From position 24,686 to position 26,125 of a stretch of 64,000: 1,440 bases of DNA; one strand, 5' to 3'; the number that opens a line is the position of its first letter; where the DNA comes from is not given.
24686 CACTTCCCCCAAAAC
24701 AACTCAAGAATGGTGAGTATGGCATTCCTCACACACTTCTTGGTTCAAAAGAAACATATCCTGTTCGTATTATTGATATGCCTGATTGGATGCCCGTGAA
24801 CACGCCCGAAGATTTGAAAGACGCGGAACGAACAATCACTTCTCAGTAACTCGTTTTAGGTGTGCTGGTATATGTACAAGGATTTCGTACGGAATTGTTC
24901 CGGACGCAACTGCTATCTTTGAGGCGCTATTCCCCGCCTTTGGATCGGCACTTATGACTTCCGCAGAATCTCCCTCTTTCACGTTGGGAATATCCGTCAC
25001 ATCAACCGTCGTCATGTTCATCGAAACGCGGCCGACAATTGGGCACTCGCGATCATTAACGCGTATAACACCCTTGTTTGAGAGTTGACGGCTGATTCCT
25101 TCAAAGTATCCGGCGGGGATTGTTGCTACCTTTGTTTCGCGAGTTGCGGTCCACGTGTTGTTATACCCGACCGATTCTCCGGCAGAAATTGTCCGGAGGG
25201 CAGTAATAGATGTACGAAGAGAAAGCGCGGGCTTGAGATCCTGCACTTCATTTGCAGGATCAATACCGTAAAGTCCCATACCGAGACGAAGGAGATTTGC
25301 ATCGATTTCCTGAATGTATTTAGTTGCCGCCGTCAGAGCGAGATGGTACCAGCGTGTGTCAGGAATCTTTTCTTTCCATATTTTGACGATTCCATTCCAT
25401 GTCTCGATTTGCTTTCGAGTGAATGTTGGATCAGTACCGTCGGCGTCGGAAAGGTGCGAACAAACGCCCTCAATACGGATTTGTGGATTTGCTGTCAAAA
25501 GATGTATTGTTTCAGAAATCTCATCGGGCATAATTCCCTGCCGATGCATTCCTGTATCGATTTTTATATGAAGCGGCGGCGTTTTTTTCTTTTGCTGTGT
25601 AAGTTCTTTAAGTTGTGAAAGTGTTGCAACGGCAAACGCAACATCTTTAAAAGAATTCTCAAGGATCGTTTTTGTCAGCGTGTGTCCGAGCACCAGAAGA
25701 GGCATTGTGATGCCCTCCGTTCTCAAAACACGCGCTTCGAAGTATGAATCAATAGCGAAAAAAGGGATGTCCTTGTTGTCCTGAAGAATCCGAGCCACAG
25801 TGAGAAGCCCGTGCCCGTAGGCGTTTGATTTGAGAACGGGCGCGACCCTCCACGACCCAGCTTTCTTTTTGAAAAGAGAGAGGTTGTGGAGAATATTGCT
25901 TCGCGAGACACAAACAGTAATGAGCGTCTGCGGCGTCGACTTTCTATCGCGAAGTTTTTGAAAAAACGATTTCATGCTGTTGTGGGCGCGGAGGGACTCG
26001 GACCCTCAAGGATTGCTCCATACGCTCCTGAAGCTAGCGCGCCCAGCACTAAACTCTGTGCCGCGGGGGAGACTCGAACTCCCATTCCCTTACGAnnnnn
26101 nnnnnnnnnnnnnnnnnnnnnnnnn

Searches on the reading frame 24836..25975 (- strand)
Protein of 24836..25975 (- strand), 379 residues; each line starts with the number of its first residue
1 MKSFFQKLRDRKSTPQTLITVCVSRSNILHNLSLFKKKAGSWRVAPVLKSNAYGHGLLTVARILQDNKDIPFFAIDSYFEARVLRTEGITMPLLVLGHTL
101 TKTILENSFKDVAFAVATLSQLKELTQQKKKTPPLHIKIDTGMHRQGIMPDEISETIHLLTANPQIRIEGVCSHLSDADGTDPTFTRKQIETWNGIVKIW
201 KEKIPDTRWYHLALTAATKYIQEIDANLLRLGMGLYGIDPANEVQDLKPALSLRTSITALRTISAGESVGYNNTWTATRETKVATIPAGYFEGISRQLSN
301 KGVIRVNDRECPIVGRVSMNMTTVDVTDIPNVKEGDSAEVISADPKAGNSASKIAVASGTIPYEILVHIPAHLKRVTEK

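Call 33: search_protein_families(library=pfam, proteins=[window:24836-25975:-], max_evalue=0.001)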
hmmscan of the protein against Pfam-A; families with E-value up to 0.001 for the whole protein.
window:24836-25975:- (379 aa): 2 families
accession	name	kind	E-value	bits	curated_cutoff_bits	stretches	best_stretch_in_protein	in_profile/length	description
PF01168.26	Ala_racemase_N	-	7.6e-47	160.3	24.1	1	24-240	2-220/220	Alanine racemase, N-terminal domain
PF00842.27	Ala_racemase_C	-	4.5e-39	133.4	25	1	250-376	1-126/127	Alanine racemase, C-terminal domain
